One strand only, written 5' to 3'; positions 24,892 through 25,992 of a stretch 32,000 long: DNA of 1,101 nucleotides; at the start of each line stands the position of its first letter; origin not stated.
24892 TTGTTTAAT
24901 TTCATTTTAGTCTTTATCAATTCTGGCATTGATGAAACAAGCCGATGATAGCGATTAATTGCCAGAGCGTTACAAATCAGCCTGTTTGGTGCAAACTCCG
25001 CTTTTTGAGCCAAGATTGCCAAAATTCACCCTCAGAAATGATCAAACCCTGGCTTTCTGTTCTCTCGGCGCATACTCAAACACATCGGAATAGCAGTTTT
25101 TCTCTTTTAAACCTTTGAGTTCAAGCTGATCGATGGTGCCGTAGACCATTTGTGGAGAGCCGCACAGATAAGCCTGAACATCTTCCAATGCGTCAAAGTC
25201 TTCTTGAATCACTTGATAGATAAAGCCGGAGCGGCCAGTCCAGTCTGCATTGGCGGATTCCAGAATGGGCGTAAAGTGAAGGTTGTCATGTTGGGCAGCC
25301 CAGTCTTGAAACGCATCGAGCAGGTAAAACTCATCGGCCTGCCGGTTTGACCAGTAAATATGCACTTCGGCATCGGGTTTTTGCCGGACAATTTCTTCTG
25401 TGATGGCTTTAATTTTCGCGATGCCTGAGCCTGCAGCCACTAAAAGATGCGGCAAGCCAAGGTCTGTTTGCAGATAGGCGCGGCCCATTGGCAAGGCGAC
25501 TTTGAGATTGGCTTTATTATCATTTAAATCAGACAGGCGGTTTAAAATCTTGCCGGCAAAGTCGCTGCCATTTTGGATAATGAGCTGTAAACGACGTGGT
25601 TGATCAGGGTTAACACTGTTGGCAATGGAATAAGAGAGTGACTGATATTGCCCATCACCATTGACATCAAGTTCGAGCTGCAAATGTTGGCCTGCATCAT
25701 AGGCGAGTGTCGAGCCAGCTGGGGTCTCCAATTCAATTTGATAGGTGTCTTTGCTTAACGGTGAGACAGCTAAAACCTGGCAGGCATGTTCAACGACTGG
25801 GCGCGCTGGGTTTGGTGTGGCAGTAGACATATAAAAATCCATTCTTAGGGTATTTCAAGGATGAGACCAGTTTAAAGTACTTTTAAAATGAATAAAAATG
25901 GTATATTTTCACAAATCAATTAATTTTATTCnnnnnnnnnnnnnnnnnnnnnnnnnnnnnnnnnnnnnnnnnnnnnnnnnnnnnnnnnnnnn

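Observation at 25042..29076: Second, folate-independent-type methionine synthase locus (metR - DUF1852/MesX - MesD, with a divergent flavin reductase) coexisting with full-length metE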

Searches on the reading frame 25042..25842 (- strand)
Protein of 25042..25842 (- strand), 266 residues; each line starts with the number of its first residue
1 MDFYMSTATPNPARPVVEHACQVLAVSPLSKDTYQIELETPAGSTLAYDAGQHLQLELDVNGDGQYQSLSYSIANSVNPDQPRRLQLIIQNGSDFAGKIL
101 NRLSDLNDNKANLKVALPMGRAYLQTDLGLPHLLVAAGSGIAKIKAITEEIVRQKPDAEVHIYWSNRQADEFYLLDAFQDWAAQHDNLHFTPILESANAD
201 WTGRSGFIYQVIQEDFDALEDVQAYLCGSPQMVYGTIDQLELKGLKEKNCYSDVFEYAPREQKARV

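Call 3: search_protein_families(library=pfam, proteins=[window:25042-25842:-])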
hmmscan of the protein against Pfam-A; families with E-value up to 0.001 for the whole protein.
window:25042-25842:- (266 aa): 2 families
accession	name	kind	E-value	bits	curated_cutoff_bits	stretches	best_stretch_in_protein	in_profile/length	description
PF00175.26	NAD_binding_1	-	2.8e-20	73.4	22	1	134-234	1-105/109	Oxidoreductase NAD-binding domain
PF00970.30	FAD_binding_6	-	6.7e-05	23.6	21.1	1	21-121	2-96/99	Oxidoreductase FAD-binding domain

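Call 4: search_protein_families(library=ncbifam, proteins=[window:25042-25842:-])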
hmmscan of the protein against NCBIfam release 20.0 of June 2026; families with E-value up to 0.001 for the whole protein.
window:25042-25842:- (266 aa): 14 families
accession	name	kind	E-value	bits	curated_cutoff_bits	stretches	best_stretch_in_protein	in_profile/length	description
NF005963.0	PRK08051.1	equivalog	1.4e-44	152.2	230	1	20-257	5-232/233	NAD(P)H-flavin reductase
NF052252.1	flav_redu_LuxG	exception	1e-33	116.4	340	1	20-257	2-231/232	flavin mononucleotide reductase LuxG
NF008822.0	PRK11872.1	equivalog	1.5e-26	93.3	402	1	16-256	104-336/341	anthranilate 1,2-dioxygenase electron transfer component AntC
NF040810.1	BenC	equivalog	3.2e-24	85.7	430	1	18-255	104-330/333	benzoate 1,2-dioxygenase electron transfer component BenC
NF045803.1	MethMoxFADbindMmoC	equivalog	1e-18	67.2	500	1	19-255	107-340/343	aromatic/alkene monooxygenase hydroxylase FAD-binding subunit MmoC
TIGR02160.1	PA_CoA_Oxy5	hypoth_equivalog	5.4e-18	64.9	420.8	1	19-257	2-243/352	1,2-phenylacetyl-CoA epoxidase subunit PaaE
NF009805.0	PRK13289.1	equivalog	8.3e-17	61.2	432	1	43-256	180-393/399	NO-inducible flavohemoprotein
TIGR01941.1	nqrF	equivalog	1.1e-13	50.9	295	1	114-255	256-403/405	NADH:ubiquinone reductase (Na(+)-transporting) subunit F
NF004317.0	PRK05713.1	equivalog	1.7e-10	40.7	338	1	20-255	93-308/312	iron-sulfur-binding ferredoxin reductase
TIGR02911.1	sulfite_red_B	equivalog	2.2e-08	33.5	288.6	1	131-252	101-221/261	anaerobic sulfite reductase subunit AsrB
NF007964.0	PRK10684.1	equivalog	1.2e-07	31.1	383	1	125-255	107-237/333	NADH oxidoreductase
NF058606.1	GlBtMonoRdsGbcB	equivalog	8.4e-07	28.2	500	1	45-264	40-256/362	glycine betaine monooxygenase reductase subunit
NF000796.0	PRK00054.1-1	equivalog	3.4e-05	23.2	224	1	98-243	62-192/254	dihydroorotate dehydrogenase electron transfer subunit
NF006220.0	PRK08345.1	subfamily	0.00031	20.1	395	1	21-251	13-247/294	cytochrome-c3 hydrogenase subunit gamma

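Call 34: find_homologous_proteins(query=window:25042-25842:-, max_evalue=1e-20)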
Query window:25042-25842:- (266 aa): 212 proteins with E <= 1e-20 among 1458 candidates; the best 120 are listed.
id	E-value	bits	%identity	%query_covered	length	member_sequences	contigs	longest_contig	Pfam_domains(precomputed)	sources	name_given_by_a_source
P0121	1.4e-172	590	100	98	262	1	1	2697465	PF00175.27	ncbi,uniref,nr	ncbi:Putative flavodoxin oxidoreductase() [Methylophaga frappieri]|uniref:Putative flavodoxin oxidor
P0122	6.2e-123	427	74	96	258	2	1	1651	PF00175.27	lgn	-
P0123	3.7e-120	418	69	98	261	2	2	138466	PF00175.27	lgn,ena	-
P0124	3.8e-116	405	67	98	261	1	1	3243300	PF00175.27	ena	-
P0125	6.7e-116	404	65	100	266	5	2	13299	PF00175.27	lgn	-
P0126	1.4e-115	403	67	98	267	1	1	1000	PF00175.27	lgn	-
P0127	1.4e-113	397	66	98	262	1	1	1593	PF00175.27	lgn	-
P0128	1.9e-113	396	66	98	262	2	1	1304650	PF00175.27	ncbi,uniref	ncbi:NAD(P)H-flavin reductase [Litoribrevibacter euphylliae]|uniref:NAD(P)H-flavin reductase n=1 Tax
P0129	4.8e-112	392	65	100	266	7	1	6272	PF00175.27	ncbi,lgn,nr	ncbi:MAG: hypothetical protein NMNS01_29060 [Nitrosomonas sp.]|nr:MAG: hypothetical protein NMNS01_2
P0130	9.5e-112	391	69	94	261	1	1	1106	PF00175.27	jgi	jgi:CDP-4-dehydro-6-deoxyglucose reductase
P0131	1.1e-111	391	66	93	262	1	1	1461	PF00175.27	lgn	-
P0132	1.6e-111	390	69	94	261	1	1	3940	PF00175.27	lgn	-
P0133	4.1e-111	389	68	97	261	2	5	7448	PF00175.27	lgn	-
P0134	2.1e-110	386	67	97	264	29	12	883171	PF00175.27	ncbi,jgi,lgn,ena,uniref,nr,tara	ncbi:MAG: NAD(P)H-flavin reductase [Methylophaga sp.]|uniref:NAD(P)H-flavin reductase n=1 Tax=Methyl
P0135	9.0e-109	381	63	98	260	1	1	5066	PF00175.27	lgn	-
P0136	1.4e-108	380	67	94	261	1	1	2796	PF00175.27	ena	-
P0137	1.5e-108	380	64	96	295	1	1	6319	PF00175.27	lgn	-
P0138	2.6e-108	379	64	98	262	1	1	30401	PF00175.27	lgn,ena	-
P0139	3.0e-108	379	66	97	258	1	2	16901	PF00175.27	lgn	-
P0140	3.1e-107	376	66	93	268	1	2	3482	PF00175.27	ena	-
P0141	7.5e-107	375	65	94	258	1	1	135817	PF00175.27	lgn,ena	-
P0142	1.7e-106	373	65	93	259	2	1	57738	PF00175.27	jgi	-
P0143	2.3e-106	373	63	95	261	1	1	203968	PF00175.27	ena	-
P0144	2.4e-106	373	64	98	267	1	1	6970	PF00175.27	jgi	-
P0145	6.5e-105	368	65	95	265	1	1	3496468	PF00175.27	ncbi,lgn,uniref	ncbi:FAD-binding oxidoreductase [Neptuniibacter sp. QD29_5]|uniref:FAD-binding oxidoreductase n=1 Ta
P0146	7.6e-105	368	63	94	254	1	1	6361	PF00175.27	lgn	-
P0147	1.4e-104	367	64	96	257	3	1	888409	PF00175.27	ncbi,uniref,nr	ncbi:FAD-binding oxidoreductase [Methylophaga sp. OBS3]|uniref:FAD-binding oxidoreductase n=1 Tax=Me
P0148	1.6e-104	367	63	95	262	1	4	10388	PF00175.27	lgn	-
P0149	1.6e-104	367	61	98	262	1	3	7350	PF00175.27,PF00970.31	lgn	-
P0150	4.9e-104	365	64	96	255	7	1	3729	PF00175.27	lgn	-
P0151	6.6e-104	365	65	94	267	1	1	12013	PF00175.27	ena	-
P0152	6.9e-104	365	60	98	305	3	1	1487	PF00175.27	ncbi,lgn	-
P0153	7.0e-104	365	65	94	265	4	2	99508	PF00175.27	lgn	-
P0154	7.2e-104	365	65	93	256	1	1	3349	PF00175.27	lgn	-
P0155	1.3e-103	364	61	98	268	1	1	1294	PF00175.27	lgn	-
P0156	4.4e-103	362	62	96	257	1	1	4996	PF00175.27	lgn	-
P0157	4.9e-103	362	63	94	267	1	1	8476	PF00175.27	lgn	-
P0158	5.8e-103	362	62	98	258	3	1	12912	PF00175.27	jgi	-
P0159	6.3e-103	362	63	93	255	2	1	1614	PF00175.27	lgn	-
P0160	9.2e-103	361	60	99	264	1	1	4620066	PF00175.27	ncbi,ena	-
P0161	1.1e-102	361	61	96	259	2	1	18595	PF00175.27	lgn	-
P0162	1.2e-102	361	59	98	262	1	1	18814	PF00175.27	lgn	-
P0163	1.4e-102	361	62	98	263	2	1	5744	PF00175.27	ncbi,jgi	ncbi:MAG: CDP-4-dehydro-6-deoxyglucose reductase [Gammaproteobacteria bacterium]|jgi:CDP-4-dehydro-6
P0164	1.5e-102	361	64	94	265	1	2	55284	PF00175.27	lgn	-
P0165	1.8e-102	360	59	100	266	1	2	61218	PF00175.27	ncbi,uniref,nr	ncbi:hypothetical protein [Marinibactrum halimedae]|uniref:FAD-binding FR-type domain-containing pro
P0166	2.0e-102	360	62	95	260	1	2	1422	PF00175.27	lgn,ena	-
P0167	2.2e-102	360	60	98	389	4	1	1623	PF00111.33,PF00175.27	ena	-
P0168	5.5e-102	359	62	95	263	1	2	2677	PF00175.27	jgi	-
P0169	6.3e-102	358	63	92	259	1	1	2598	PF00175.27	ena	-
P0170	9.2e-102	358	62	95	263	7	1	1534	PF00175.27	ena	-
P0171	9.3e-102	358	63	94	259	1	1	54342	PF00175.27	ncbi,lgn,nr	ncbi:MAG: hypothetical protein KTR20_06420 [Cellvibrionaceae bacterium]|nr:hypothetical protein [Cel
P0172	1.4e-101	357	63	95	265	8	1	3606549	PF00175.27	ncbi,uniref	ncbi:NAD(P)H-flavin reductase [Neptuniibacter sp. QD37_6]|uniref:NAD(P)H-flavin reductase n=1 Tax=Ne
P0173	1.7e-101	357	63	94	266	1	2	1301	PF00175.27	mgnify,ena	mgnify:CR=1 FL=1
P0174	3.1e-101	356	59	98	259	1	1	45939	PF00175.27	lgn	-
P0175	6.8e-101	355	61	93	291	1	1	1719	PF00175.27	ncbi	-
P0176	7.6e-101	355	62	94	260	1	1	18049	PF00175.27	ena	-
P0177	8.0e-101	355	60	97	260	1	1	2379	PF00175.27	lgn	-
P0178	9.4e-101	355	60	98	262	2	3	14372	PF00175.27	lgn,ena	-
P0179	9.7e-101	355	61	97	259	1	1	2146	PF00175.27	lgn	-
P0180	1.1e-100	354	62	97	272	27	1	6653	PF00175.27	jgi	-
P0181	1.4e-100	354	61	92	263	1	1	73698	PF00175.27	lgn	-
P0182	1.7e-100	354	61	96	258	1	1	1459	PF00175.27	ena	-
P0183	1.9e-100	354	62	93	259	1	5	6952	PF00175.27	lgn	-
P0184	2.5e-100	353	60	97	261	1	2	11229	PF00175.27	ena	-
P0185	2.5e-100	353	60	97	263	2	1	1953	PF00175.27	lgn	-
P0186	3.6e-100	353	62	94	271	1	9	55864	PF00175.27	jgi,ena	-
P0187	3.8e-100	353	61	95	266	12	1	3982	PF00175.27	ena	-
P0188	3.9e-100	353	59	98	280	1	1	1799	PF00175.27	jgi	-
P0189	5.7e-100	352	59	95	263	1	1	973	PF00175.27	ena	-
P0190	5.7e-100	352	62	91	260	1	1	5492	PF00175.27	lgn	-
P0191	9.3e-100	351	61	97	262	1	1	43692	PF00175.27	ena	-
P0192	1.0e-99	351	63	92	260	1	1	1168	PF00175.27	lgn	-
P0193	1.2e-99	351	61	95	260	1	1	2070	PF00175.27,PF00970.31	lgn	-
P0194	1.5e-99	351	58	100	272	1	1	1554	PF00175.27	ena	-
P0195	1.5e-99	351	59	96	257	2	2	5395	PF00175.27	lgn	-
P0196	1.6e-99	351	62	92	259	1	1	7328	PF08022.19,PF00175.27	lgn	-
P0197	1.7e-99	351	60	97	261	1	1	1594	PF00175.27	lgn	-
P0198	1.8e-99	350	58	98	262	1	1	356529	PF00175.27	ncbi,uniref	ncbi:NAD(P)H-flavin reductase [Pokkaliibacter sp. CJK22405]|uniref:NAD(P)H-flavin reductase n=1 Tax=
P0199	4.3e-99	349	62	97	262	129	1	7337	PF00175.27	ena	-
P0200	4.4e-99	349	57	100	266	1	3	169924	PF00175.27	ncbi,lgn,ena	-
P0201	4.5e-99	349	60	97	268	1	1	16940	PF00175.27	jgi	-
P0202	4.8e-99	349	62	96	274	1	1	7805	PF00175.27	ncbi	ncbi:MAG: NAD(P)H-flavin reductase [Pseudomonadota bacterium]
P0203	1.7e-98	347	58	100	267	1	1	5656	PF00175.27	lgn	-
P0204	2.2e-98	347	61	96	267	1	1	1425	PF00175.27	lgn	-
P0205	2.4e-98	347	59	98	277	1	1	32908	PF00175.27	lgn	-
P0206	2.5e-98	347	61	94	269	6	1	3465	PF00175.27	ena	-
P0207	3.0e-98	346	60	95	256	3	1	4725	PF00175.27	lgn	-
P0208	3.7e-98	346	62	93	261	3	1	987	PF00175.27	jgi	jgi:CDP-4-dehydro-6-deoxyglucose reductase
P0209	4.7e-98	346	62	95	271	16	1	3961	PF00175.27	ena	-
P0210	5.8e-98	345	61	96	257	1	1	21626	PF00175.27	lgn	-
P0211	7.0e-98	345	61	95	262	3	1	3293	PF00175.27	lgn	-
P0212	7.1e-98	345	60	93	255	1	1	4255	PF00175.27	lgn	-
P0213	7.8e-98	345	60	94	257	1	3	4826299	PF00175.27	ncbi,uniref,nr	ncbi:hypothetical protein [Alkalimarinus coralli]|uniref:hypothetical protein n=1 Tax=Alkalimarinus 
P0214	8.7e-98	345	61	94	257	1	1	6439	PF00175.27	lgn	-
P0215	9.8e-98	345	60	96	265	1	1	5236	PF00175.27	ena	-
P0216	1.3e-97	344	60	93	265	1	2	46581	PF00175.27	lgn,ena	-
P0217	1.3e-97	344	60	98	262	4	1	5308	PF00175.27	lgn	-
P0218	1.4e-97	344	62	91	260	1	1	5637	PF00175.27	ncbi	-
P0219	1.4e-97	344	60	94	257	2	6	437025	PF00175.27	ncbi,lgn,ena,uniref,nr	ncbi:NAD(P)H-flavin reductase [Oleiphilus sp. HI0009]|uniref:NAD(P)H-flavin reductase n=1 Tax=unclas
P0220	1.7e-97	344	61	94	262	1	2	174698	PF00175.27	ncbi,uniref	ncbi:NAD(P)H-flavin reductase [Gynuella sp.]|uniref:NAD(P)H-flavin reductase n=1 Tax=Gynuella sp. Ta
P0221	2.9e-97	343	60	95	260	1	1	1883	PF00175.27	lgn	-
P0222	3.0e-97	343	60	95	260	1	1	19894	PF00175.27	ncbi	-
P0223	3.3e-97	343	59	94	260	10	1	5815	PF00175.27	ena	-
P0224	4.1e-97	343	59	92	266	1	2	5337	PF00175.27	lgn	-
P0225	4.1e-97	343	61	92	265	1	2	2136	PF00175.27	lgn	-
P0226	6.3e-97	342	59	96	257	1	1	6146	PF00175.27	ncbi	-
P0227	6.7e-97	342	58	100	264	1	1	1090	PF00175.27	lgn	-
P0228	1.1e-96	341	60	93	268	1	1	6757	PF00175.27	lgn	-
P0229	1.2e-96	341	58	93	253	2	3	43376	PF00175.27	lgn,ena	-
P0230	2.4e-96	340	60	93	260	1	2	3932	PF00175.27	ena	-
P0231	3.7e-96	340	59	98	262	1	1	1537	PF00175.27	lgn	-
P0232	4.9e-96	339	62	92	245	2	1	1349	PF00175.27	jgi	-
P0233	5.3e-96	339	61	93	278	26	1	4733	PF00175.27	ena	-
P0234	6.4e-96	339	61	94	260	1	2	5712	PF00175.27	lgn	-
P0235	6.7e-96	339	60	95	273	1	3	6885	PF00175.27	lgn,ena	-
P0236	9.4e-96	338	59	97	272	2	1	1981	PF00175.27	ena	-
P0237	1.1e-95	338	58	100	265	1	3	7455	PF00175.27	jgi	jgi:CDP-4-dehydro-6-deoxyglucose reductase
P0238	2.4e-95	337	59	94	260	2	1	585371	PF00175.27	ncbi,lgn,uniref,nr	ncbi:hypothetical protein SNR37_003477 [Agarivorans aestuarii]|uniref:FAD-binding FR-type domain-con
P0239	2.8e-95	337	59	97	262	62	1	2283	PF00175.27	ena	-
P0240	2.9e-95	337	59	97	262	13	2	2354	PF00175.27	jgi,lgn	jgi:CDP-4-dehydro-6-deoxyglucose reductase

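Call 35: find_encoding_contigs(protein=P0121, flank=6000, max_places=2)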
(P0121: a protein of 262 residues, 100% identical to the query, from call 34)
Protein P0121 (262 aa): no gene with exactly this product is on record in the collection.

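Call 36: find_encoding_contigs(protein=P0124, flank=6000, max_places=2)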
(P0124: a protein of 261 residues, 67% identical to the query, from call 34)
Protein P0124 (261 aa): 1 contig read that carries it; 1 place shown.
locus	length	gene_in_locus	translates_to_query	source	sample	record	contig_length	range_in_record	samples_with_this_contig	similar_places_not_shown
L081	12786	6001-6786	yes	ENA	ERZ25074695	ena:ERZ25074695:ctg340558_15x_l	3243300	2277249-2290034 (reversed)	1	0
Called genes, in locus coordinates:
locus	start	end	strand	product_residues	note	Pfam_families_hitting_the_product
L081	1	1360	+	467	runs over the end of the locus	PF03600:CitMHS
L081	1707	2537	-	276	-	PF01925:TauE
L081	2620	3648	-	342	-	PF01717:Meth_synt_2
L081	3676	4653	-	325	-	PF08908:MesX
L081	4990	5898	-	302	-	PF00126:HTH_1, PF03466:LysR_substrate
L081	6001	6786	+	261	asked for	PF00175:NAD_binding_1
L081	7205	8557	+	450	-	PF21337:Peptidase_M17_N_1, PF00883:Peptidase_M17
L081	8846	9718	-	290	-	PF12833:HTH_18, PF00165:HTH_AraC (weak), PF06445:GyrI-like, PF14526:Cass2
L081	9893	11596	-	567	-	PF02696:SelO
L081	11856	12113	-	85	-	PF01809:YidD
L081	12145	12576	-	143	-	PF21157:DksA_N, PF01258:zf-dskA_traR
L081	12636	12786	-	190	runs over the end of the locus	PF02545:Maf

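Call 37: find_encoding_contigs(protein=P0145, flank=6000, max_places=2)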
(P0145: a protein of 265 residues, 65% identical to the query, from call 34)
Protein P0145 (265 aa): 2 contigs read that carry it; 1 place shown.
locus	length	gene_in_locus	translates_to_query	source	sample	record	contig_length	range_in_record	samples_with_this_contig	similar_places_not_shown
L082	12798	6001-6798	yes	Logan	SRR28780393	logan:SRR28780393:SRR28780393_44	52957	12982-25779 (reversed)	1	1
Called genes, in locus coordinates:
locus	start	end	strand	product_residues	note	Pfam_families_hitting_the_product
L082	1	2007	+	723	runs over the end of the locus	PF07715:Plug, PF00593:TonB_dep_Rec_b-barrel, PF14905:OMP_b-brl_3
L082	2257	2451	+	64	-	-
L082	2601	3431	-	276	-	PF01925:TauE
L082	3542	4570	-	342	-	PF01717:Meth_synt_2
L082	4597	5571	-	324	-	PF08908:MesX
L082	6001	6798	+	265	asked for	PF00175:NAD_binding_1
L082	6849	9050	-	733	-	PF00989:PAS, PF13188:PAS_8 (weak), PF08447:PAS_3 (weak), PF13426:PAS_9, PF00990:GGDEF, PF22335:Cas10-Cmr2_palm2 (faint), PF00563:EAL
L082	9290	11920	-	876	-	PF04879:Molybdop_Fe4S4, PF00384:Molybdopterin, PF01568:Molydop_binding, PF04324:Fer2_BFD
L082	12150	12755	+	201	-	PF00072:Response_reg, PF03861:ANTAR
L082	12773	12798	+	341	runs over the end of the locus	PF13379:NMT1_2, PF09084:NMT1 (faint)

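Call 38: find_encoding_contigs(protein=P0219, flank=6000, max_places=2)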
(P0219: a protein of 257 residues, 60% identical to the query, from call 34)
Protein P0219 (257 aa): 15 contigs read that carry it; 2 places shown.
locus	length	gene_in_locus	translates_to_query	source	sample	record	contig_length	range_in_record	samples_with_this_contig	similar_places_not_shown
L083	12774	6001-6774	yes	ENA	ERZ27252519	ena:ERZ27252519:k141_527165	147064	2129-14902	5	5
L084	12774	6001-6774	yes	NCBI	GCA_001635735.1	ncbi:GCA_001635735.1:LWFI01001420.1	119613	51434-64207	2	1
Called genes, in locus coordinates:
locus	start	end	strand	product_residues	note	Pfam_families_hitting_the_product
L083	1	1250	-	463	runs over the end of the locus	PF04225:LysM_OapA (faint), PF19425:Csd3_N2, PF01551:Peptidase_M23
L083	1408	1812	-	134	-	PF03061:4HBT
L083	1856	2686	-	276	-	PF01925:TauE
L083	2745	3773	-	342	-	PF01717:Meth_synt_2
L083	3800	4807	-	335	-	PF08908:MesX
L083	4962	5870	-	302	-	PF00126:HTH_1, PF03466:LysR_substrate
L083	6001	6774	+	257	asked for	PF00175:NAD_binding_1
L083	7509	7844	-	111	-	-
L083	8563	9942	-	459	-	PF00270:DEAD, PF04851:ResIII, PF00271:Helicase_C, PF03880:DbpA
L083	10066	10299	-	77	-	PF06649:DUF1161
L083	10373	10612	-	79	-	-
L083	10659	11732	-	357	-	PF01266:DAO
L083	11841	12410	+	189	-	PF07963:N_methyl (weak), PF12019:GspH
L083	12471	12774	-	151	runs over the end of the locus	PF07963:N_methyl, PF16732:ComP_DUS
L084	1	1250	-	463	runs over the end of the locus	PF04225:LysM_OapA (faint), PF19425:Csd3_N2, PF01551:Peptidase_M23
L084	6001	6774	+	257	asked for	PF00175:NAD_binding_1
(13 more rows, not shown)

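Call 40: find_encoding_contigs(protein=P0129, flank=6000, max_places=1)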
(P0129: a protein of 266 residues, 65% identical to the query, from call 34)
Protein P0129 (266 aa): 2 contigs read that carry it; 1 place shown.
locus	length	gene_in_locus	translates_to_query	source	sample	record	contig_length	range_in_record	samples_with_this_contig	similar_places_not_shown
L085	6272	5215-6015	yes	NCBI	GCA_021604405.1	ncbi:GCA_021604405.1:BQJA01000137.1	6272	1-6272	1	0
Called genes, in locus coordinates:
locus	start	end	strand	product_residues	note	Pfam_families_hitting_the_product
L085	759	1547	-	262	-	PF01925:TauE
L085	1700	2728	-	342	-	PF01717:Meth_synt_2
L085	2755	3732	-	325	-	PF08908:MesX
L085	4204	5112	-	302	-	PF00126:HTH_1, PF03466:LysR_substrate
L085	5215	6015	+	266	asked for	PF00175:NAD_binding_1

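Call 41: find_encoding_contigs(protein=P0229, flank=6000, max_places=1)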
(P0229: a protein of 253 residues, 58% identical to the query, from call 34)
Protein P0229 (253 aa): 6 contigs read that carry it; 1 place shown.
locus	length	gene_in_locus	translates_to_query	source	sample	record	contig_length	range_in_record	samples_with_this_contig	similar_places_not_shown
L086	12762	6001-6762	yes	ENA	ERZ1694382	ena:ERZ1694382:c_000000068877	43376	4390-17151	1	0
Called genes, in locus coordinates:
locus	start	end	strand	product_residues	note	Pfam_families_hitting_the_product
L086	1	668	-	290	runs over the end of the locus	PF08275:DNAG_N (weak), PF13155:Toprim_2, PF13662:Toprim_4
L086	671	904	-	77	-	PF01695:IstB_IS21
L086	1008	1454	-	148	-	-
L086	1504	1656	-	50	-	PF03061:4HBT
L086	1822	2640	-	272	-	PF01925:TauE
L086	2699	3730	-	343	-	-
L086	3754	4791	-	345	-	PF08908:MesX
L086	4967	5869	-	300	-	-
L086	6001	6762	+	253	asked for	PF00175:NAD_binding_1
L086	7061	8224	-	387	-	-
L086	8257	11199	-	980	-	-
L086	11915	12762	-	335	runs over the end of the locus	PF12625:Arabinose_bd, PF12833:HTH_18, PF00165:HTH_AraC (weak)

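Call 42: find_encoding_contigs(protein=P0205, flank=6000, max_places=1)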
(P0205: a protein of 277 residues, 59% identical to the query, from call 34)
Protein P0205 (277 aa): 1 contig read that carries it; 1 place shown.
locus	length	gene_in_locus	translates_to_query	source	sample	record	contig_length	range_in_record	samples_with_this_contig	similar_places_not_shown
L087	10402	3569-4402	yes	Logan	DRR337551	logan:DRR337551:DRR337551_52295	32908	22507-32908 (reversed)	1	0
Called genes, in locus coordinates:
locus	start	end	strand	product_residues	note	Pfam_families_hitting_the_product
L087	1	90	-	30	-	?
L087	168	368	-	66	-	PF01925:TauE (weak)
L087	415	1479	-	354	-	PF01717:Meth_synt_2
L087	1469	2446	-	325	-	PF08908:MesX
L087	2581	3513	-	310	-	PF00126:HTH_1, PF03466:LysR_substrate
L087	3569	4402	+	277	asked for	PF00175:NAD_binding_1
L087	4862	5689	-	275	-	PF06629:MipA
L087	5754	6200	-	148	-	-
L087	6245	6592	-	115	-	PF05717:TnpB_IS66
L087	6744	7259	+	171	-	-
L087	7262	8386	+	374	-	PF02899:Phage_int_SAM_1 (faint), PF13495:Phage_int_SAM_4 (faint), PF00589:Phage_integrase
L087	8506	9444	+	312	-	PF13728:TraF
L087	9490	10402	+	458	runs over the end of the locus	PF06122:TraH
